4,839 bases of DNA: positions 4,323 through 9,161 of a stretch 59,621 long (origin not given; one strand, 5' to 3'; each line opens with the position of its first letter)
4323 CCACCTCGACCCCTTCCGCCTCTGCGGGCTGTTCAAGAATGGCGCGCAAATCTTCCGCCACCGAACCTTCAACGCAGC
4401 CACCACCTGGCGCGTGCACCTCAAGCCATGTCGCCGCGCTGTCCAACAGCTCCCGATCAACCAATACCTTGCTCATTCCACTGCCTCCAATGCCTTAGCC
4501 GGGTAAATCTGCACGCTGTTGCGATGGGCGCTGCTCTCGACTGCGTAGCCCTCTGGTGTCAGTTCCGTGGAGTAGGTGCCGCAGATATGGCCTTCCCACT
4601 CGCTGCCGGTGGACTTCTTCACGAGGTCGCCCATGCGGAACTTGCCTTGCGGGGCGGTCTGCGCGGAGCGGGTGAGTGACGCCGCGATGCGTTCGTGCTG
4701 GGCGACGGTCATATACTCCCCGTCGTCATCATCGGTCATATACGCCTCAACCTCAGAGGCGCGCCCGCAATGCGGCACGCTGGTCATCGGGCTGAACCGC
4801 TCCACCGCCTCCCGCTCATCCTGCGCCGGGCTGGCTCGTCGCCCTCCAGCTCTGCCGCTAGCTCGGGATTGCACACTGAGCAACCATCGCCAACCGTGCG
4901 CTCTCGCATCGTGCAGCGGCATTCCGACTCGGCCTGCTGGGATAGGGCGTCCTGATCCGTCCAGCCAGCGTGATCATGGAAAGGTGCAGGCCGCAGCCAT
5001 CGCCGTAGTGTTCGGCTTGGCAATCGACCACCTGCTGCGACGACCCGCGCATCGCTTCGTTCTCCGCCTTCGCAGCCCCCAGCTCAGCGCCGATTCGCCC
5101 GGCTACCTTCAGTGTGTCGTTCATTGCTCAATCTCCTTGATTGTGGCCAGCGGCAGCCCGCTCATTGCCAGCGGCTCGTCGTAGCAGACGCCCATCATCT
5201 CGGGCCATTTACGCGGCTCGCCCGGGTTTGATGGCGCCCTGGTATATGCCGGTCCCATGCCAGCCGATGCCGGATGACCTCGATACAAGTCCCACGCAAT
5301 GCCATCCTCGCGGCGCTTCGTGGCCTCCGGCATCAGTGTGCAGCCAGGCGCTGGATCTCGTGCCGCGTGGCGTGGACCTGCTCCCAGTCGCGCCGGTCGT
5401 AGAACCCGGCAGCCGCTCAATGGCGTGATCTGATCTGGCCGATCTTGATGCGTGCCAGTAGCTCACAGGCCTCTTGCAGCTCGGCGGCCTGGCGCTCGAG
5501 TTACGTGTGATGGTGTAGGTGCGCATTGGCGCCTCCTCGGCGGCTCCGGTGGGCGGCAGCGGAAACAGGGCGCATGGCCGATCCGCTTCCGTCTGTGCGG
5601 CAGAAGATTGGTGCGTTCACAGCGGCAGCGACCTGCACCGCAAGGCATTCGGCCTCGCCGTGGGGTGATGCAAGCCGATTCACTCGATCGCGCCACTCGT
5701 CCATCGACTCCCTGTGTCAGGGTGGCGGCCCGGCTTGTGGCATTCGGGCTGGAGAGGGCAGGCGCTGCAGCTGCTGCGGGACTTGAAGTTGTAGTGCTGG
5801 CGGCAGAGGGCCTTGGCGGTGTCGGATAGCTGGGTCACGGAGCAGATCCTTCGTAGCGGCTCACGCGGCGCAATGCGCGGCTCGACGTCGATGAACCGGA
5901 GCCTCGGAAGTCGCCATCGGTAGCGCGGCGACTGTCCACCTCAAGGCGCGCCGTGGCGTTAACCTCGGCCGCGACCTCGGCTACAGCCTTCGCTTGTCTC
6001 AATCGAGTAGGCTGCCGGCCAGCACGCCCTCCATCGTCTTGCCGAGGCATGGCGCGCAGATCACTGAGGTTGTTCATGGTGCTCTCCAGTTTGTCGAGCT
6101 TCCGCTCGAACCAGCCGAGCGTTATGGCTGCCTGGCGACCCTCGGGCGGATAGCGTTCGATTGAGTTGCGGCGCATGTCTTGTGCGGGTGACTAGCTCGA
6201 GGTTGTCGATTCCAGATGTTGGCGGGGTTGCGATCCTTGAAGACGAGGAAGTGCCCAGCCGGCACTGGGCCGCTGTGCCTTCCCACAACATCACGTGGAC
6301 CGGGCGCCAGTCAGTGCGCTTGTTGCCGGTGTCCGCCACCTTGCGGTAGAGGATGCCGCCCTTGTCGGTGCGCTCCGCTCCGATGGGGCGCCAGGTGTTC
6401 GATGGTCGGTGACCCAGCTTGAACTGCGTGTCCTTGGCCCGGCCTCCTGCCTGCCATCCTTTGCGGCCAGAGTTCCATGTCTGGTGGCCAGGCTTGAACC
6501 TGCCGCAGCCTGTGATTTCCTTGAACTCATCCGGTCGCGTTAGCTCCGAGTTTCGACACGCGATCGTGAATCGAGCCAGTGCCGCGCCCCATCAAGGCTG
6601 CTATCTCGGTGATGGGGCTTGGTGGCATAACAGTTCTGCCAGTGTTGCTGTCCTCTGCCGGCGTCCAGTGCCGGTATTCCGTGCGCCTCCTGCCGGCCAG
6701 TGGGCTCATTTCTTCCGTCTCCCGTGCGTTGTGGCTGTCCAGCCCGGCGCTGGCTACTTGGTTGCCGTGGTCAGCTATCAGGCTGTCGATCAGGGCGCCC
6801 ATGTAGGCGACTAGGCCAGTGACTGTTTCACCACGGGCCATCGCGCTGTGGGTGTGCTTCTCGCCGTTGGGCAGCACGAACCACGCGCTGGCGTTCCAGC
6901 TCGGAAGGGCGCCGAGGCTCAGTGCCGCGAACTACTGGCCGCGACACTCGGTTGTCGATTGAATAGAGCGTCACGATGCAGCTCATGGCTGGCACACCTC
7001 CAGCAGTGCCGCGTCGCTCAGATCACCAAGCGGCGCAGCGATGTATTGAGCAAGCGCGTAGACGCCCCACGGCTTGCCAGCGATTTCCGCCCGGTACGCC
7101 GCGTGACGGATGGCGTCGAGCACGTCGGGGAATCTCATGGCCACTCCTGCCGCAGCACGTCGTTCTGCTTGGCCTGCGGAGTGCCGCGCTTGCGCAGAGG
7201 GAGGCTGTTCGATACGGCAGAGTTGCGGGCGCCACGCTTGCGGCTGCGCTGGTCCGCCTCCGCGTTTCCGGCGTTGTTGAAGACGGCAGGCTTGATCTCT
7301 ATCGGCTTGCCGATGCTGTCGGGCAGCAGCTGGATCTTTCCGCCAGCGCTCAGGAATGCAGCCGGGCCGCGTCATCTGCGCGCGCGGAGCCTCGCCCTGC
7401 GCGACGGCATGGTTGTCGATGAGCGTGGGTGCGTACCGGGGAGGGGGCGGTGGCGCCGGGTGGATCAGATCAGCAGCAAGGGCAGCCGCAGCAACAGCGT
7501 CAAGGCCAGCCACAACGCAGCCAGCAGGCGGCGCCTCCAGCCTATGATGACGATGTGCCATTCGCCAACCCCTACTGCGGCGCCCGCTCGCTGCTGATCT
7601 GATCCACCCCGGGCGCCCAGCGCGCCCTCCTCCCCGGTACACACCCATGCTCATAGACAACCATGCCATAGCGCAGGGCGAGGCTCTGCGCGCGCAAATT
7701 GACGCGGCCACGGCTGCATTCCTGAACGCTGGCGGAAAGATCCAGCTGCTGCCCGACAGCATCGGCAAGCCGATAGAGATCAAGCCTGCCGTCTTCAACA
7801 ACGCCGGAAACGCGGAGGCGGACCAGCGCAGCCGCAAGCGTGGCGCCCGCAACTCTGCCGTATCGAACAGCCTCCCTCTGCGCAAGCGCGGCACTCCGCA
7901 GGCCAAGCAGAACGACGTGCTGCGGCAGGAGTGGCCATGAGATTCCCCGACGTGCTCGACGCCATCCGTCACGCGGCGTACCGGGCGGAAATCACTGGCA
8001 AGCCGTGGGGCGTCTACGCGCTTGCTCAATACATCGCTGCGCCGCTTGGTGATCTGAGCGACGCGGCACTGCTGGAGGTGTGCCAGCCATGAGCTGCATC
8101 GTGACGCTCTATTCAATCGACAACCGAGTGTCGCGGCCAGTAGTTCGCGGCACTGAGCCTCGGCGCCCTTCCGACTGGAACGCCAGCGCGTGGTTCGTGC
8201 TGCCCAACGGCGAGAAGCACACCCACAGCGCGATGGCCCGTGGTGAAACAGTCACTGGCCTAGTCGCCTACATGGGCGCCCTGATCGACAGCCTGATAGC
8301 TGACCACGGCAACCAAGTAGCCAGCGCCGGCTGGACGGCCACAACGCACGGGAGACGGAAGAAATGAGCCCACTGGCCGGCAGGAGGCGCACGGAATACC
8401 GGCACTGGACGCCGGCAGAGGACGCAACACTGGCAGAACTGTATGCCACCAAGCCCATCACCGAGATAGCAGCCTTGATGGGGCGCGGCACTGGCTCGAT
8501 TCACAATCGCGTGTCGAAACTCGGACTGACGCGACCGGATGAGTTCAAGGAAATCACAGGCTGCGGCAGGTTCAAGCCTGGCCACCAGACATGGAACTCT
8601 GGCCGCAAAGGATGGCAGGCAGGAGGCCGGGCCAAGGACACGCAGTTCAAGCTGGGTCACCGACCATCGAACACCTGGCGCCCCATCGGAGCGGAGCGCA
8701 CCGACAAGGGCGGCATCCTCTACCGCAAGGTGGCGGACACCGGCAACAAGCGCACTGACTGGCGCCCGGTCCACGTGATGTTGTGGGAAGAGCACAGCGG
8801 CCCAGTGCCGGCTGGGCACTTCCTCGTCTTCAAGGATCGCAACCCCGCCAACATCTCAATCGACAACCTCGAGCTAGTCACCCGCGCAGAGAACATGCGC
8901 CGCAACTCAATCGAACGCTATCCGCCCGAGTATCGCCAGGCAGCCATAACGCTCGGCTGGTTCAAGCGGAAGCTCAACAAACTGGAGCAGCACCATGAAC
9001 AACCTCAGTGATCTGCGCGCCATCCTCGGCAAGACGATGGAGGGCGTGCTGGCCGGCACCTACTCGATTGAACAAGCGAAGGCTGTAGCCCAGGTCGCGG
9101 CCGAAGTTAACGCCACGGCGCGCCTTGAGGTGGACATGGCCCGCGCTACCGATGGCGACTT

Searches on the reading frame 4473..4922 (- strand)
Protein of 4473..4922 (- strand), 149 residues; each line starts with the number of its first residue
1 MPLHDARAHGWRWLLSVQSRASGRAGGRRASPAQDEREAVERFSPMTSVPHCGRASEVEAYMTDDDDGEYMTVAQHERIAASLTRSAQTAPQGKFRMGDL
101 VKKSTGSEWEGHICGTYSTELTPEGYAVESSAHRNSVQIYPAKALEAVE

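Call 81: search_protein_families(library=phrogs, proteins=[window:4473-4922:-], max_evalue=0.00001)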
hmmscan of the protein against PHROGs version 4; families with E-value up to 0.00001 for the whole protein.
window:4473-4922:- (149 aa): 1 family
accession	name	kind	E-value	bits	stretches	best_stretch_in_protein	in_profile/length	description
phrog_31682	-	unknown function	8e-17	62.2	1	93-147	6-69/84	-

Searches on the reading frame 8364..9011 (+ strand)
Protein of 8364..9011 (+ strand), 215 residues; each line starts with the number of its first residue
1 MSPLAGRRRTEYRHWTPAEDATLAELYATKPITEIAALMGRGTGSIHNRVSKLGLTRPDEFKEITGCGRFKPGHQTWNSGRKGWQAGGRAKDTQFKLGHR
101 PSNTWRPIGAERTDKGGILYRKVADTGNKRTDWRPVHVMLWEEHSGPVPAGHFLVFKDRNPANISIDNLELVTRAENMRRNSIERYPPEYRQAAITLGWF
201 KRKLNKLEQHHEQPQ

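Call 5: search_protein_families(library=pfam, proteins=[window:8364-9011:+], max_evalue=0.01)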
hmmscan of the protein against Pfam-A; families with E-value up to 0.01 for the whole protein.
window:8364-9011:+ (215 aa): 1 family
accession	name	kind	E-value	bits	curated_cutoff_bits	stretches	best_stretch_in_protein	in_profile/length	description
PF13392.12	HNH_3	-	1e-15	57.5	24.8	1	135-179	2-46/46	HNH endonuclease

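Call 6: search_protein_families(library=phrogs, proteins=[window:8364-9011:+], max_evalue=0.001)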
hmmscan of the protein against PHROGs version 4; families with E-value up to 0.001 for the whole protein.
window:8364-9011:+ (215 aa): 9 families
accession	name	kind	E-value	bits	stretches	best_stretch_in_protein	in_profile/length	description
phrog_1891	-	DNA, RNA and nucleotide metabolism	2.3e-51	175.7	1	6-212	43-245/255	HNH endonuclease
phrog_323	-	transcription regulation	2.7e-09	38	1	11-54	145-189/319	transcriptional regulator, D5-like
phrog_959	-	DNA, RNA and nucleotide metabolism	1.3e-08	35.7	1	111-186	37-111/138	HNH endonuclease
phrog_99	-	DNA, RNA and nucleotide metabolism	4.9e-08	34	1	130-182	154-206/383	HNH endonuclease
phrog_59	-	DNA, RNA and nucleotide metabolism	1.2e-07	32.5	1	132-180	187-234/423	HNH endonuclease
phrog_826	-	DNA, RNA and nucleotide metabolism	1.3e-07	32.5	1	126-182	103-159/281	HNH endonuclease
phrog_1492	-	DNA, RNA and nucleotide metabolism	1.1e-06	29.1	1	116-179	96-157/414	HNH endonuclease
phrog_4578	-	DNA, RNA and nucleotide metabolism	2.3e-06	28.5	1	136-179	14-57/130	HNH endonuclease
phrog_7545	-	DNA, RNA and nucleotide metabolism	0.00015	23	1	20-192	7-144/160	HNH endonuclease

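Call 8: search_protein_families(library=ncbifam, proteins=[window:8364-9011:+], max_evalue=0.1)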
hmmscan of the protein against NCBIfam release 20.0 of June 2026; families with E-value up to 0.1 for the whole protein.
window:8364-9011:+ (215 aa): 0 families

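Call 88: search_protein_families(library=padloc, proteins=[window:8364-9011:+], max_evalue=0.001)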
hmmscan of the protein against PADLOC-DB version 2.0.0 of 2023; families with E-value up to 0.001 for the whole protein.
window:8364-9011:+ (215 aa): 0 families
